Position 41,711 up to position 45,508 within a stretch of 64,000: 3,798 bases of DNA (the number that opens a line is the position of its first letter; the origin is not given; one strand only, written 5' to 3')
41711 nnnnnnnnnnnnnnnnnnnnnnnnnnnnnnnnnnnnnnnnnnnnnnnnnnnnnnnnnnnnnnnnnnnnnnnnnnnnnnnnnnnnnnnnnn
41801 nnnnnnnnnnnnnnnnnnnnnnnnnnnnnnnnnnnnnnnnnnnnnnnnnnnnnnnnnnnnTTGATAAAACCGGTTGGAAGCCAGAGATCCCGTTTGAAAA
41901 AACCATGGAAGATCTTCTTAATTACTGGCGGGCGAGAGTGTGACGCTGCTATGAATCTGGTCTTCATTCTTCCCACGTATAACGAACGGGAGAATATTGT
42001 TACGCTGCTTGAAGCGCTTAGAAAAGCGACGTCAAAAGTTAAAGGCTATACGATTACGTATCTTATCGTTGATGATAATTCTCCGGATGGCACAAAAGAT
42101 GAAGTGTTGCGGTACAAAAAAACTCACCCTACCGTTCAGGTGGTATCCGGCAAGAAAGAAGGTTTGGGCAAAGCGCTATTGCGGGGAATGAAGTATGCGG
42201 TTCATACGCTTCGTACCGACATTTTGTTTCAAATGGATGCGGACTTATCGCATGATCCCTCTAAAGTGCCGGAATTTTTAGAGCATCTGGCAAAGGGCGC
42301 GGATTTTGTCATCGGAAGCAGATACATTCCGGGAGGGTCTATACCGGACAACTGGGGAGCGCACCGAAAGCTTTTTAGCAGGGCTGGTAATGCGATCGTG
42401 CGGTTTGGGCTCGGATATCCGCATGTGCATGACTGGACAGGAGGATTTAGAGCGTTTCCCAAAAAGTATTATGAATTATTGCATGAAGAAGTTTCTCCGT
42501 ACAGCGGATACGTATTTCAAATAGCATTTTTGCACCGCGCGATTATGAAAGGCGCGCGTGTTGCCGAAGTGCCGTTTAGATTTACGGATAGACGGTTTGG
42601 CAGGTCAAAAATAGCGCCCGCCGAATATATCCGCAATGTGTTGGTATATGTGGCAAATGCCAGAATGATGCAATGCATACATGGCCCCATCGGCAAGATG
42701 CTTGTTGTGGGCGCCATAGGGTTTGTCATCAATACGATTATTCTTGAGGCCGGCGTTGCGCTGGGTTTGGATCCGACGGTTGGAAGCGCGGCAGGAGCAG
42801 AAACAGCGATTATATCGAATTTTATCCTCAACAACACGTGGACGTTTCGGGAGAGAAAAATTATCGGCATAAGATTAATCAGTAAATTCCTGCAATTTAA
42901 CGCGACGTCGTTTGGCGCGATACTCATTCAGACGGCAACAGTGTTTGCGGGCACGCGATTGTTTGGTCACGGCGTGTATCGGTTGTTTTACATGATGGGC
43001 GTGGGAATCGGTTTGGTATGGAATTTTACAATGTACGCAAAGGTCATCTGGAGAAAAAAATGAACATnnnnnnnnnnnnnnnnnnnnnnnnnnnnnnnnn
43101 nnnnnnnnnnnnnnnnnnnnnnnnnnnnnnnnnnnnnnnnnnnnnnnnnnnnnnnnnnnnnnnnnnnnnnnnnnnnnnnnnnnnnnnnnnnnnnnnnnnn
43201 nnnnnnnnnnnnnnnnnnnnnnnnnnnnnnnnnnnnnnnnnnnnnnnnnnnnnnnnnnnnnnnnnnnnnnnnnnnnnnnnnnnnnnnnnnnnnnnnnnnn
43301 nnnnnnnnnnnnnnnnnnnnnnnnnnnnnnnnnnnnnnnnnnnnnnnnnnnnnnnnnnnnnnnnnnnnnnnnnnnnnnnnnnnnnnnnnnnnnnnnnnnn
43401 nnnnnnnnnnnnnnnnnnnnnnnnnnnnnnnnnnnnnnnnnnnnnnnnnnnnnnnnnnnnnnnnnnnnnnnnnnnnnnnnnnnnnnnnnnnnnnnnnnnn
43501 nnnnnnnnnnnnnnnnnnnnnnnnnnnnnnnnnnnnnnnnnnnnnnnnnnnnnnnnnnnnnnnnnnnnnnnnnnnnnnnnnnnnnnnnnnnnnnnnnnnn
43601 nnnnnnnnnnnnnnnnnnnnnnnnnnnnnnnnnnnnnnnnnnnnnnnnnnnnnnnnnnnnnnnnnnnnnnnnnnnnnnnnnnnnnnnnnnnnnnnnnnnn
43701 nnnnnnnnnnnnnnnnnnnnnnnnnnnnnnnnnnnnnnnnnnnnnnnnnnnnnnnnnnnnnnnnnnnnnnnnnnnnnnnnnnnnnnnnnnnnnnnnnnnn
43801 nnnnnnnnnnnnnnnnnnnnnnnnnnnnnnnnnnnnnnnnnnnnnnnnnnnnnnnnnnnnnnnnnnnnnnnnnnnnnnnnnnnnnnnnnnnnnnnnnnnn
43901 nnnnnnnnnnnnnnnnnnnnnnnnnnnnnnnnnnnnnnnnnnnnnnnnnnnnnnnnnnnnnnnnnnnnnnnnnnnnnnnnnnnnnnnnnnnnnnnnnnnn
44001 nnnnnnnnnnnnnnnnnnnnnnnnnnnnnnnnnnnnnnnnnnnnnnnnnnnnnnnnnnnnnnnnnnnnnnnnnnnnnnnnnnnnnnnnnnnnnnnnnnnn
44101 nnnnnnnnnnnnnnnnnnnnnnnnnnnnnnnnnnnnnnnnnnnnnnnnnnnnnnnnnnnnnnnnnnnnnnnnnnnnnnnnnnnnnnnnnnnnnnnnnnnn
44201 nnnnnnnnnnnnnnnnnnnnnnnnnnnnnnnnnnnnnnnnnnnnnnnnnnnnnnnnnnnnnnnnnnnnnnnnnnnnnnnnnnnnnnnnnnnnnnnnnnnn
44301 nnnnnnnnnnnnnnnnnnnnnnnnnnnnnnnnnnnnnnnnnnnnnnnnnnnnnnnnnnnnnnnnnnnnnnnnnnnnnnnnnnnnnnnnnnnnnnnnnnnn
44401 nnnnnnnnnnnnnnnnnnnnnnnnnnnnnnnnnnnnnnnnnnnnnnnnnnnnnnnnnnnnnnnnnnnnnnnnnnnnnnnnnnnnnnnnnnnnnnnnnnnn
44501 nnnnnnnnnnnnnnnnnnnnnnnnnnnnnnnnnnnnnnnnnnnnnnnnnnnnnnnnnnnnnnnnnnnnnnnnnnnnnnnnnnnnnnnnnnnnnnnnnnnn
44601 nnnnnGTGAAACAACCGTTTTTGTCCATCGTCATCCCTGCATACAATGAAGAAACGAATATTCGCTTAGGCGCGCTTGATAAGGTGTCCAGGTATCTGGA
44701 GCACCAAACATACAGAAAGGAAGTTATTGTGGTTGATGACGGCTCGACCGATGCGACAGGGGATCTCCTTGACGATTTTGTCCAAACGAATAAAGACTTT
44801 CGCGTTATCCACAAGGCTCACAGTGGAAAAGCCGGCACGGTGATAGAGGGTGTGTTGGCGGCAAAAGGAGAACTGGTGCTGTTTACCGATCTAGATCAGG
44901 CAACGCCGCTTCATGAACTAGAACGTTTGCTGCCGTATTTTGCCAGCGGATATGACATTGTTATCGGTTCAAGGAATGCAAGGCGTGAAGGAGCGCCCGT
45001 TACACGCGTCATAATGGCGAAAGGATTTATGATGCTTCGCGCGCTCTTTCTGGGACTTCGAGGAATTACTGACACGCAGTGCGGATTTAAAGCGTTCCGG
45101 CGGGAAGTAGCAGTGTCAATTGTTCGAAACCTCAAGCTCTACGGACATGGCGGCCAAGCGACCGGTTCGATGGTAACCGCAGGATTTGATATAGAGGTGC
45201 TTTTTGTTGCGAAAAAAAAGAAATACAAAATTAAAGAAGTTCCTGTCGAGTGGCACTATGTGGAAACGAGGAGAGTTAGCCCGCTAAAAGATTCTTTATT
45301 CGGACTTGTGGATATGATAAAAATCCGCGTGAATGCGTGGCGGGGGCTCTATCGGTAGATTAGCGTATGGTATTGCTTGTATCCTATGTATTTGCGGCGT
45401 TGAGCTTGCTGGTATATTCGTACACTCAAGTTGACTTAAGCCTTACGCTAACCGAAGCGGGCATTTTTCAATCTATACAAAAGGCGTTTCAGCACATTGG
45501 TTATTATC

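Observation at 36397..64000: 28-kb surface glycosylation super-locus with nine GT-C membrane transferases in four families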

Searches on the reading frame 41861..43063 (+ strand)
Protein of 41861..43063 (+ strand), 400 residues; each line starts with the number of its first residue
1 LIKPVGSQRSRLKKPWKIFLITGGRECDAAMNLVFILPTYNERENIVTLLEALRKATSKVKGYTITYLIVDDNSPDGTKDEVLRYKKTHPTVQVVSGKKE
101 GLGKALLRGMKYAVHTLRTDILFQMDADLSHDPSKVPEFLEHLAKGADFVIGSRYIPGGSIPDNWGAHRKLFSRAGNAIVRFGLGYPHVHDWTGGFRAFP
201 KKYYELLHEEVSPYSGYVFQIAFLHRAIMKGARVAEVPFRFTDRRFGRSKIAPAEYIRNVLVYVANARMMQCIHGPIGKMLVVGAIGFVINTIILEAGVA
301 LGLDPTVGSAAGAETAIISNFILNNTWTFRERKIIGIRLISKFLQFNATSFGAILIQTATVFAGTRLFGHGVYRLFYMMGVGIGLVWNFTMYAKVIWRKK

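Call 3: search_protein_families(library=pfam, proteins=[window:41861-43063:+], max_evalue=0.01)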
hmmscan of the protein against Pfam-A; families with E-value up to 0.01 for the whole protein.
window:41861-43063:+ (400 aa): 2 families
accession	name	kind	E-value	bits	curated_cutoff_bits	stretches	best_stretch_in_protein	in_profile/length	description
PF00535.33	Glycos_transf_2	-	1.8e-26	93.5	23.3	1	35-204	2-164/168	Glycosyl transferase family 2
PF04138.20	GtrA_DPMS_TM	-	1.9e-15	57.6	26.1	1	281-397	3-117/117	GtrA/DPMS, transmembrane domain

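Call 16: search_protein_families(library=ncbifam, proteins=[window:41861-43063:+], max_evalue=0.01)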
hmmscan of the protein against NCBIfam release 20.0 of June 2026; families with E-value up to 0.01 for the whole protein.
window:41861-43063:+ (400 aa): 14 families
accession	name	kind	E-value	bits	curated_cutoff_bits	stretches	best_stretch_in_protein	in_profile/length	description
TIGR04182.1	glyco_TIGR04182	equivalog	1.8e-15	57.1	325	1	35-290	4-237/293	S-layer glycoprotein N-glycosyltransferase AglJ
NF041391.1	DPhHxTase_Halo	equivalog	3e-12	46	375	1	39-254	3-195/213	dolichyl-phosphate hexose transferase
NF047588.1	GlcsyltransPgfSStrep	equivalog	9.8e-12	44.7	500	1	31-163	1-130/308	glycosyltransferase PgfS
NF007986.1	PRK10714.1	equivalog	2.3e-10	40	529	1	33-292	8-250/316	undecaprenyl-phosphate 4-deoxy-4-formamido-L-arabinose transferase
NF041875.1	EPS_EpsD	equivalog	1.7e-08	34.2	370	1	35-151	3-112/325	exopolysaccharide biosynthesis glycosyltransferase EpsD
NF058614.1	PPMAGASynPpgS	equivalog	1.6e-07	31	370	1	35-250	4-205/226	polyprenyl-phospho-N-acetylgalactosaminyl synthase PpgS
TIGR03937.1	PgaC_IcaA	equivalog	2.6e-07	29.9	422.3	1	31-145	45-152/407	poly-beta-1,6-N-acetyl-D-glucosamine synthase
NF038302.1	EPS_HpsE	equivalog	1.6e-06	27.3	300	1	32-113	2-85/307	hormogonium polysaccharide biosynthesis glycosyltransferase HpsE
NF045692.1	OglycostaseCruG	equivalog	4.7e-06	25.8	600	1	32-140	42-149/386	2'-O-glycosyltransferase CruG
NF007482.0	PRK10073.1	equivalog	1.3e-05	24.4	423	1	31-114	6-85/334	glycosyltransferase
TIGR03469.1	HpnB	hypoth_equivalog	1.3e-05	24.4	379.25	1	32-145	45-162/386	hopene-associated glycosyltransferase HpnB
NF010496.0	PRK13915.1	equivalog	3.8e-05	22.9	262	1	29-143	29-142/307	glucosyl-3-phosphoglycerate synthase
TIGR04283.1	glyco_like_mftF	equivalog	8.3e-05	22.3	182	1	36-128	4-82/221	TIGR04283 family arsenosugar biosynthesis glycosyltransferase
NF047683.1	TeichurnBiosyTuaG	equivalog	0.0004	20.1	400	1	34-144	9-112/252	teichuronic acid biosynthesis protein TuaG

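Call 47: search_solved_structures(query=window:41951-43063:+, max_evalue=0.001)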
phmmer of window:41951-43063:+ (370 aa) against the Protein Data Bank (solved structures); distinct sequences matched with E-value up to 0.001: 9.
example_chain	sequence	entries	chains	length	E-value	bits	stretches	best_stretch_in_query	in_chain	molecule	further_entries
5mlz_A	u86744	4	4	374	4.4e-40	141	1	3-338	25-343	Dolichol monophosphate mannose synthase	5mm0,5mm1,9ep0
9hwj_A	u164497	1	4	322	3.8e-09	39.2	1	5-265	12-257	Undecaprenyl-phosphate 4-deoxy-4-formamido-L-arabinose transferase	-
9bhc_C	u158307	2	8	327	9.1e-08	34.7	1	5-272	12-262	Undecaprenyl-phosphate 4-deoxy-4-formamido-L-arabinose transferase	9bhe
8vxh_A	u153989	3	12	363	1.3e-07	34.2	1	5-272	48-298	Undecaprenyl-phosphate 4-deoxy-4-formamido-L-arabinose transferase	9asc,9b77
2z87_A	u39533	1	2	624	4e-05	26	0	6-115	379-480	Chondroitin synthase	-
2z86_A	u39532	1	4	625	4e-05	26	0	6-115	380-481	Chondroitin synthase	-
5ekp_C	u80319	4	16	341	4.2e-05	25.9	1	3-127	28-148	Uncharacterized glycosyltransferase sll0501 | Glycosyltransferase sll0501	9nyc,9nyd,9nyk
5eke_A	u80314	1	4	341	4.2e-05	25.9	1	3-127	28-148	Uncharacterized glycosyltransferase sll0501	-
9nye_A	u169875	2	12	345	4.3e-05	25.9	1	3-127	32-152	Glycosyltransferase sll0501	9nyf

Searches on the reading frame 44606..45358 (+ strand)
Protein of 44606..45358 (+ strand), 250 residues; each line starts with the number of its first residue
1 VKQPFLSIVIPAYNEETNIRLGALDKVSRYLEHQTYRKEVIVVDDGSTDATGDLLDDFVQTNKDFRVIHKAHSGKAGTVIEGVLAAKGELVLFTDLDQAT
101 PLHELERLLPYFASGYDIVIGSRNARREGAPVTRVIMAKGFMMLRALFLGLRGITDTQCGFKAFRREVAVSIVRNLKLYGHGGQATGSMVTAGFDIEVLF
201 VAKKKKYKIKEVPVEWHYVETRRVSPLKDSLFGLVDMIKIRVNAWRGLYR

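Call 3: search_protein_families(library=pfam, proteins=[window:44606-45358:+], max_evalue=0.01)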
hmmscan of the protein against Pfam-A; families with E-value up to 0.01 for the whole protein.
window:44606-45358:+ (250 aa): 3 families
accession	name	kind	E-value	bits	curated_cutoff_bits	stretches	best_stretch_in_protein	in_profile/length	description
PF00535.33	Glycos_transf_2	-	5.3e-28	98.5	23.3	1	7-169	1-164/168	Glycosyl transferase family 2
PF13641.12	Glyco_tranf_2_3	-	1.9e-08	35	27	1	6-216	3-208/230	Glycosyltransferase like family 2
PF10111.15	Glyco_tranf_2_2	-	7.9e-07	29.3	27.3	1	7-109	1-103/276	Glycosyltransferase like family 2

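Call 16: search_protein_families(library=ncbifam, proteins=[window:44606-45358:+], max_evalue=0.01)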
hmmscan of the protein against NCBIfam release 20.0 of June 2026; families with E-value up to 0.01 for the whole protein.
window:44606-45358:+ (250 aa): 24 families
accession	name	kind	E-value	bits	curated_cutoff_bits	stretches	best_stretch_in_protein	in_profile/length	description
NF047588.1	GlcsyltransPgfSStrep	equivalog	1.4e-20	73.8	500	1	6-179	3-173/308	glycosyltransferase PgfS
NF041875.1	EPS_EpsD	equivalog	2.9e-16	59.8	370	1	6-109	1-101/325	exopolysaccharide biosynthesis glycosyltransferase EpsD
TIGR03937.1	PgaC_IcaA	equivalog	3.2e-16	59.3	422.3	1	3-98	44-136/407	poly-beta-1,6-N-acetyl-D-glucosamine synthase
NF041391.1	DPhHxTase_Halo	equivalog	7.6e-16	57.7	375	1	12-217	3-184/213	dolichyl-phosphate hexose transferase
NF007986.1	PRK10714.1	equivalog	5.2e-15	55.3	529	1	6-172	8-172/316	undecaprenyl-phosphate 4-deoxy-4-formamido-L-arabinose transferase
TIGR04182.1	glyco_TIGR04182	equivalog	4.4e-14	52.5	325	1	7-230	3-207/293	S-layer glycoprotein N-glycosyltransferase AglJ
NF007482.0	PRK10073.1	equivalog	9.7e-14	51.1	423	1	3-109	5-107/334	glycosyltransferase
TIGR04283.1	glyco_like_mftF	equivalog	1e-11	44.9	182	1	6-108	1-93/221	TIGR04283 family arsenosugar biosynthesis glycosyltransferase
TIGR03965.1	mycofact_glyco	equivalog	2.7e-10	39.7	280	1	6-114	76-181/467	mycofactocin biosynthesis glycosyltransferase MftF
NF047683.1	TeichurnBiosyTuaG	equivalog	2.9e-10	40.2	400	1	2-113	4-112/252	teichuronic acid biosynthesis protein TuaG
NF038302.1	EPS_HpsE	equivalog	3.3e-10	39.4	300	1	6-99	3-98/307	hormogonium polysaccharide biosynthesis glycosyltransferase HpsE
NF058614.1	PPMAGASynPpgS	equivalog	3.5e-10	39.7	370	1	8-221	4-201/226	polyprenyl-phospho-N-acetylgalactosaminyl synthase PpgS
NF010496.0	PRK13915.1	equivalog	1.7e-09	37.2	262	1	6-99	33-128/307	glucosyl-3-phosphoglycerate synthase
NF050050.1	ProtGlycPglI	equivalog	2.4e-09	37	500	1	4-130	2-126/306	GalNAc(5)-diNAcBac-PP-undecaprenol beta-1,3-glucosyltransferase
TIGR04242.1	nodulat_NodC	equivalog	2.2e-05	23.6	550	1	3-100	47-144/395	chitooligosaccharide synthase NodC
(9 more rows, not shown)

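Call 45: search_solved_structures(query=window:44606-45358:+, max_evalue=0.001)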
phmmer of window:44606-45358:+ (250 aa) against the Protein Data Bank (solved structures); distinct sequences matched with E-value up to 0.001: 19.
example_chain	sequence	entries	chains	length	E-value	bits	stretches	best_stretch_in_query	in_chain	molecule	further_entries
5mlz_A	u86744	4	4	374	4.3e-15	59.1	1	6-173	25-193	Dolichol monophosphate mannose synthase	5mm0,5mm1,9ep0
5eke_A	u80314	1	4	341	4.5e-12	49.3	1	6-144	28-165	Uncharacterized glycosyltransferase sll0501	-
5ekp_C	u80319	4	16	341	4.5e-12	49.2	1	6-144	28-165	Uncharacterized glycosyltransferase sll0501 | Glycosyltransferase sll0501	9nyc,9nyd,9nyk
9nye_A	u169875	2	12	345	4.6e-12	49.2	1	6-144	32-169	Glycosyltransferase sll0501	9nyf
9hwj_A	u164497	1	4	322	1.1e-09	41.4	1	6-170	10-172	Undecaprenyl-phosphate 4-deoxy-4-formamido-L-arabinose transferase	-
9bhc_C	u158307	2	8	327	2e-09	40.6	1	6-173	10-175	Undecaprenyl-phosphate 4-deoxy-4-formamido-L-arabinose transferase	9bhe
8vxh_A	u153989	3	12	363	2.5e-09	40.2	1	6-173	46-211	Undecaprenyl-phosphate 4-deoxy-4-formamido-L-arabinose transferase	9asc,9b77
5hea_A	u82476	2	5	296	3.3e-09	39.9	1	5-126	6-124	Putative glycosyltransferase (GalT1)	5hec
9jma_A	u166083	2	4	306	1.1e-07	34.9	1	6-159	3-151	GalNAc(5)-diNAcBac-PP-undecaprenol beta-1,3-glucosyltransferase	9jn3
3bcv_A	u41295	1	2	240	2e-06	30.7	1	4-100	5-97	Putative glycosyltransferase protein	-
6yv7_B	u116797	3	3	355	8.1e-06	28.8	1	3-104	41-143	Glycosyl transferase, family 2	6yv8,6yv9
6yv7_A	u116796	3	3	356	8.2e-06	28.7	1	3-104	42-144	Glycosyl transferase, family 2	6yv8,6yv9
8bz4_A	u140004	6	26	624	1.1e-05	28.3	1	5-123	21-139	Glycosyltransferase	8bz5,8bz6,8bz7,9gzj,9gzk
8vh7_A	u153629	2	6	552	1.2e-05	28.2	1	4-149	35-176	Heparosan synthase B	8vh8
8bz8_A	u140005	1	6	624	1.2e-05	28.2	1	5-123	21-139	Glycosyltransferase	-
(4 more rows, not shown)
